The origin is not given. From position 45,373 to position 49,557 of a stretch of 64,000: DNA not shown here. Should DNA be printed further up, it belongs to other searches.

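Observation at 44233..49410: Oversized PilY1 (1725 aa) with an N-terminal array of cadherin-like (He_PIG) repeats ahead of the vWA and beta-propeller domains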

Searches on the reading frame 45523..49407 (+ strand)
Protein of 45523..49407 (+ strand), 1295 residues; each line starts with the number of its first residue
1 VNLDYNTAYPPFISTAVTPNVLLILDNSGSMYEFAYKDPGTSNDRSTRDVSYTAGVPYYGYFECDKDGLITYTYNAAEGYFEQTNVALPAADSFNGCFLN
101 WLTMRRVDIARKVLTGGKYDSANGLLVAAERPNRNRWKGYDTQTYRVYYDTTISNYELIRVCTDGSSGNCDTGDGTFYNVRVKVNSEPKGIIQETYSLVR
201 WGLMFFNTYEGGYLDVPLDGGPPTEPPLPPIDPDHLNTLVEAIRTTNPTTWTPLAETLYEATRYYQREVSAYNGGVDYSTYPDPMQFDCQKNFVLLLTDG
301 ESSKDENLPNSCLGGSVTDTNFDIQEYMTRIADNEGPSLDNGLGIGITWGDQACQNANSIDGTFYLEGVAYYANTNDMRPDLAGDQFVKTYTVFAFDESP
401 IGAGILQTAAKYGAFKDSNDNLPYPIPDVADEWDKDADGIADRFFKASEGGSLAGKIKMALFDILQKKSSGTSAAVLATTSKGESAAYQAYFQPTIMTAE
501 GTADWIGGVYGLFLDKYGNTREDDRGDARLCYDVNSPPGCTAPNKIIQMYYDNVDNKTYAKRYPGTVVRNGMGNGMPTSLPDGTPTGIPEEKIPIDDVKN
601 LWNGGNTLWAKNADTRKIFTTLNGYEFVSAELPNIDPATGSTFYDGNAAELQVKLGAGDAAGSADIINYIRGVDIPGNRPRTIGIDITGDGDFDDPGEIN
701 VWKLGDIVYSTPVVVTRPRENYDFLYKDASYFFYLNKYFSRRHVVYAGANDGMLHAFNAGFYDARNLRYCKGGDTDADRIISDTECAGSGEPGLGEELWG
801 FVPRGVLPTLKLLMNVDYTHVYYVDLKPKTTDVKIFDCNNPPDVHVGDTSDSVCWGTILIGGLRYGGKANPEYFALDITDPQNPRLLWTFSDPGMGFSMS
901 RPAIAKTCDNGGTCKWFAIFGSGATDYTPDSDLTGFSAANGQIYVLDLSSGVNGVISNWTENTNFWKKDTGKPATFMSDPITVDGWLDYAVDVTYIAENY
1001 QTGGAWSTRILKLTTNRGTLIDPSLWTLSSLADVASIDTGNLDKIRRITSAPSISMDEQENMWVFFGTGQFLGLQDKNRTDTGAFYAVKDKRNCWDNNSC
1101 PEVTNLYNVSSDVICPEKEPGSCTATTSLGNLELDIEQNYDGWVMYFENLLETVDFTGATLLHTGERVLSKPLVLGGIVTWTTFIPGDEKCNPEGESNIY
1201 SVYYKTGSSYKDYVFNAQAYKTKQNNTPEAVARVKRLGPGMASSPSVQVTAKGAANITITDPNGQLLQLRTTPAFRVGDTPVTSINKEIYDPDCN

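Call 12: find_homologous_proteins(query=window:45523-49407:+, max_evalue=0.00001)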
Query window:45523-49407:+ (1295 aa): 828 proteins with E <= 0.00001 among 8000 candidates; the best 120 are listed.
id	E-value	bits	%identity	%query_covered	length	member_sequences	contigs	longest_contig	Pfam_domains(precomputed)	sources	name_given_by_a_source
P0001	0.0e+0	3051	100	100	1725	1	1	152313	PF28373.1,PF22352.3,PF05567.18,PF05345.19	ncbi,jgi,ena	-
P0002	0.0e+0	1420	53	98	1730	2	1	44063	PF28373.1,PF05567.18,PF05345.19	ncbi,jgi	-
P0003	0.0e+0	1331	50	100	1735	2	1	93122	PF28373.1,PF05567.18,PF05345.19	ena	-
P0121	0.0e+0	1019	45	98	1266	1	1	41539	PF28373.1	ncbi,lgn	-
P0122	1.8e-294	998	44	98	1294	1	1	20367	PF28373.1,PF05567.18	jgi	jgi:type IV pilus assembly protein PilY1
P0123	2.7e-289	981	43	98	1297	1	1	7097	PF28373.1,PF05567.18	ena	-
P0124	1.1e-287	976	44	96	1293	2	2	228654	PF28373.1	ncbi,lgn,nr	ncbi:MAG: hypothetical protein HZB61_08430 [Nitrospirae bacterium]|nr:hypothetical protein [Nitrospi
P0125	1.9e-287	975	43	99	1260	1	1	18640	PF28373.1,PF05567.18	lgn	-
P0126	2.3e-282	958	44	98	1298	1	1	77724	PF28373.1,PF05567.18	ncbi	-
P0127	3.3e-277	941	43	98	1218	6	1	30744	PF28373.1,PF05567.18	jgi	jgi:type IV pilus assembly protein PilY1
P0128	5.4e-275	934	43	98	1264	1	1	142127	PF28373.1,PF05567.18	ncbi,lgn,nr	ncbi:MAG: hypothetical protein HZA16_03015 [Nitrospirae bacterium]|nr:hypothetical protein [Nitrospi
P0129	4.0e-269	914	44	96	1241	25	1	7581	PF28373.1,PF05567.18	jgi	jgi:type IV pilus assembly protein PilY1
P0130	4.7e-268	911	44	98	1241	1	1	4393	PF28373.1,PF05567.18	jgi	jgi:type IV pilus assembly protein PilY1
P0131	1.6e-262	892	42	98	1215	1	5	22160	PF28373.1,PF05567.18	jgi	jgi:type IV pilus assembly protein PilY1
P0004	2.6e-257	875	42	98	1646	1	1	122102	PF28373.1,PF22352.3,PF05567.18,PF05345.19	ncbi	-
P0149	4.7e-182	626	36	98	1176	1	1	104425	PF28373.1,PF05567.18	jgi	jgi:type IV pilus assembly protein PilY1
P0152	8.3e-173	595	34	98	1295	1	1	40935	PF28373.1,PF05567.18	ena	-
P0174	1.2e-144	502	34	93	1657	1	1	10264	PF28373.1,PF13205.13,PF04234.19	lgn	-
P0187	2.3e-139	484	35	93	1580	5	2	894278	PF28373.1,PF13205.13,PF05567.18,PF19078.7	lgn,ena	-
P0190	9.5e-139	482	34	93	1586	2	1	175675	PF28373.1,PF13205.13,PF19078.7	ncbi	-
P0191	3.0e-138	481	33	93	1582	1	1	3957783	PF28373.1,PF13205.13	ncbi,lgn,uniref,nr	ncbi:Ig-like domain-containing protein [Geobacter sp. DSM 9736]|uniref:Ig-like domain-containing pro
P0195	9.0e-138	479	32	93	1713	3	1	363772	PF28373.1,PF13205.13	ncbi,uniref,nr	ncbi:Ig-like domain-containing protein [Geobacter pelophilus]|uniref:Ig-like domain-containing prote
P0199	3.9e-137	477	35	93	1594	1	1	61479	PF28373.1,PF13205.13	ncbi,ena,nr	ncbi:MAG: type IV pilus assembly protein [Geobacteraceae bacterium]|nr:MAG: type IV pilus assembly p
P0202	9.8e-137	476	34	93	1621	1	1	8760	PF28373.1,PF13205.13,PF19078.7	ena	-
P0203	1.0e-136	476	34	93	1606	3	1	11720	PF28373.1,PF13205.13,PF19078.7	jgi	jgi:type IV pilus assembly protein PilY1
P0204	1.3e-136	475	35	93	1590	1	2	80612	PF28373.1,PF13205.13,PF19078.7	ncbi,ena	-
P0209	4.6e-136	473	34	93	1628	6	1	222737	PF28373.1,PF13205.13,PF19078.7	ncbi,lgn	-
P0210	6.4e-136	473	34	93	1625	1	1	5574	PF28373.1,PF13205.13,PF19078.7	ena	-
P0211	1.1e-135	472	33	93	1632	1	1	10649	PF28373.1,PF13205.13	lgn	-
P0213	1.7e-135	472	34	93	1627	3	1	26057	PF28373.1,PF13205.13,PF19078.7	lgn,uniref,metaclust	uniref:Tfp pilus assembly protein tip-associated adhesin PilY1-like protein n=1 Tax=Geobacter sp. (s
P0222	7.8e-135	469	39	64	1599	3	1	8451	PF28373.1,PF13205.13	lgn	-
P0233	2.3e-133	464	32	98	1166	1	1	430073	PF28373.1,PF05567.18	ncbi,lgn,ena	-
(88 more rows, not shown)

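Call 27: find_encoding_contigs(protein=P0124, flank=6000, max_places=1)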
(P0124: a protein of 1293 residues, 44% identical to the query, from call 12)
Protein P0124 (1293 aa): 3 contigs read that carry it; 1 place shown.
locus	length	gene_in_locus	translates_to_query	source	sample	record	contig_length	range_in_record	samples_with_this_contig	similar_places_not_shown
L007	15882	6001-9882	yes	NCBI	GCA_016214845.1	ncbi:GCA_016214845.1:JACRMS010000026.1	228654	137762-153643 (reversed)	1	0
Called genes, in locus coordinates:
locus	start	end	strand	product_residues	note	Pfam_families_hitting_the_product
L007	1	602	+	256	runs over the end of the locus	PF01145:Band_7, PF13421:Band_7_1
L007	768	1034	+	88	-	PF09656:PGPGW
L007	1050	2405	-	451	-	PF01523:PmbA_TldD_1st, PF19290:PmbA_TldD_2nd, PF19289:PmbA_TldD_3rd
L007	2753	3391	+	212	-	PF07963:N_methyl (weak)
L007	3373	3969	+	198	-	PF07963:N_methyl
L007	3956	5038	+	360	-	PF07963:N_methyl (weak), PF16074:PilW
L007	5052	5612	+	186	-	PF14341:PilX_N (weak)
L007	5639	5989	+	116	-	-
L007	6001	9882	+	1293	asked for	PF28373:PilY1_homolog_dom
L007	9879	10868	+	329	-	PF05345:He_PIG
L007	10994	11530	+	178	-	PF00578:AhpC-TSA, PF08534:Redoxin, PF00255:GSHPx (weak), PF00085:Thioredoxin, PF13098:Thioredoxin_2, PF13905:Thioredoxin_8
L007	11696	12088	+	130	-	PF01597:GCV_H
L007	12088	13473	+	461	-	PF00890:FAD_binding_2 (faint), PF01134:GIDA (weak), PF01262:AlaDh_PNT_C (faint), PF07992:Pyr_redox_2, PF12831:FAD_oxidored (weak), PF13738:Pyr_redox_3, PF00070:Pyr_redox, PF02852:Pyr_redox_dim, +5 more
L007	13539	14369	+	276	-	PF00793:DAHP_synth_1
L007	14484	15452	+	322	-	PF13580:SIS_2 (faint), PF01380:SIS, PF00571:CBS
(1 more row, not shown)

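Call 28: find_encoding_contigs(protein=P0128, flank=6000, max_places=1)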
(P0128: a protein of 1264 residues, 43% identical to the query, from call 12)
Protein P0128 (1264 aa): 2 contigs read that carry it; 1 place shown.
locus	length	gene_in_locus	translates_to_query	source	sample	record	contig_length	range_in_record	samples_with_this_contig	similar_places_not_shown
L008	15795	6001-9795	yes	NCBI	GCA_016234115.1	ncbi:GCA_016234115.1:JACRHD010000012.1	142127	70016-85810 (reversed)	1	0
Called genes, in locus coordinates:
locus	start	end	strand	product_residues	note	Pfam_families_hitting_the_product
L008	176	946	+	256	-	PF01145:Band_7, PF13421:Band_7_1 (weak)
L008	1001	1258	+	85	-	PF09656:PGPGW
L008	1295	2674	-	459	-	PF01523:PmbA_TldD_1st, PF19290:PmbA_TldD_2nd, PF19289:PmbA_TldD_3rd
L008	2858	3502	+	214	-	PF07963:N_methyl, PF12019:GspH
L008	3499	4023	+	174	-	PF07963:N_methyl (weak)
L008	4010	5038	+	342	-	PF16074:PilW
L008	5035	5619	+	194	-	PF14341:PilX_N (weak)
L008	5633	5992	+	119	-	-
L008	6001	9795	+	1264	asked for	PF28373:PilY1_homolog_dom, PF05567:T4P_PilY1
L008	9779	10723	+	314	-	PF05345:He_PIG, PF17963:Big_9 (weak)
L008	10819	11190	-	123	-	PF01242:PTPS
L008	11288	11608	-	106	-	PF04977:DivIC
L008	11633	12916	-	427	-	PF03952:Enolase_N, PF00113:Enolase_C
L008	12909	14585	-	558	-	PF06418:CTP_synth_N, PF00117:GATase, PF07722:Peptidase_C26 (faint)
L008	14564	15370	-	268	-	PF02348:CTP_transf_3, PF12804:NTP_transf_3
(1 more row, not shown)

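Call 47: search_protein_families(library=pfam, proteins=[P0121, P0129, P0149, P0191, P0233], max_evalue=1)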
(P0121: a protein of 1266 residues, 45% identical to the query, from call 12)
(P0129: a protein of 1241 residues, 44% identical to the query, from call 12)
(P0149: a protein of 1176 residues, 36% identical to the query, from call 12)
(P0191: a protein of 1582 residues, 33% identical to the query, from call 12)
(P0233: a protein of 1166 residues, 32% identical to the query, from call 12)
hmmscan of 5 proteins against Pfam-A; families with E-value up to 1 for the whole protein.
P0121 (1266 aa): 1 family
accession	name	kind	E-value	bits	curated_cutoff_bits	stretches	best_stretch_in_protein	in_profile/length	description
PF18755.6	RAMA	-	0.11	12.9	35.2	1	1085-1141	46-102/107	Restriction Enzyme Adenine Methylase Associated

P0129 (1241 aa): 1 family
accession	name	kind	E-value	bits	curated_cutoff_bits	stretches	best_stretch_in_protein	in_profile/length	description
PF05567.17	T4P_PilY1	-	2.7e-14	53.3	28.1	1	679-1050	1-379/411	PilY1 beta-propeller domain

P0149 (1176 aa): 1 family
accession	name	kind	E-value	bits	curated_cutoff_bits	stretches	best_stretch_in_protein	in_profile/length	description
PF05567.17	T4P_PilY1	-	1e-20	74.5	28.1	1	639-1001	1-380/411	PilY1 beta-propeller domain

P0191 (1582 aa): 3 families
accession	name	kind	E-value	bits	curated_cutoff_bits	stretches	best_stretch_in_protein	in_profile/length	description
PF13205.12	Big_5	-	1.1e-64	216.2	23.6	3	245-346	1-105/105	Bacterial Ig-like domain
PF19454.4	DUF5992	-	0.073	13.5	23.8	1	1219-1264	19-64/106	Family of unknown function (DUF5992)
PF20514.4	ROXA-like_wH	-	0.22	11.9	22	1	900-962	28-90/119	ROXA-like winged helix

P0233 (1166 aa): 1 family
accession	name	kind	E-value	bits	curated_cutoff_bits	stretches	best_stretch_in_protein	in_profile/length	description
PF05567.17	T4P_PilY1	-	2.6e-18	66.6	28.1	1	646-989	1-378/411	PilY1 beta-propeller domain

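Call 75: search_protein_representatives(protein=window:45523-49122:+)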
Query: 1200 residues. Proteins with E-value up to 0.001 (for the whole library): 5999; up to 1e-10: 3952; up to 1e-30: 1403. The best 150 are listed.
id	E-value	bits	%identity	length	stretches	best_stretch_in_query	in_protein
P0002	0.0e+00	1356.3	58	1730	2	2-1010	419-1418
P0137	1.5e-227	774.7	45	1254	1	6-1200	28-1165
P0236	5.5e-209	713.2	48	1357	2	406-1200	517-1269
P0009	3.0e-204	697.6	45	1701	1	3-1199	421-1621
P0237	7.4e-204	696.2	47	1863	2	403-1200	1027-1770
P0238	4.7e-197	673.7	46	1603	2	329-1200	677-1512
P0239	6.4e-194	663.3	48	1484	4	424-1200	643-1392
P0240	1.0e-192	659.4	45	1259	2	426-1200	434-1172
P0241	3.8e-190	650.8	44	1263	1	6-1200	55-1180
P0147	2.4e-187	641.6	44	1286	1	5-1200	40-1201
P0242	1.7e-182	625.4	50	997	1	382-1200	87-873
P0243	7.6e-177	606.8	46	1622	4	406-908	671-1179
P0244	1.2e-175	602.8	45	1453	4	287-1200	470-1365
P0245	4.9e-175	600.8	48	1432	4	443-1005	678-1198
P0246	7.6e-175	600.1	43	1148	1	177-1200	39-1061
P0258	2.3e-140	485.9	40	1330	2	288-1200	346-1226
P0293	1.0e-115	404.3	39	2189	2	407-1200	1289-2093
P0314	2.7e-111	389.6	34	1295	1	8-1200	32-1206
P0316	3.5e-110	385.9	38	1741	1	9-1198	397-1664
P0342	8.1e-105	368.1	46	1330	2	395-912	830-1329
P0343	9.8e-105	367.9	41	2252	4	363-869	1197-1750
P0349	7.7e-104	364.9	36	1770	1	10-1199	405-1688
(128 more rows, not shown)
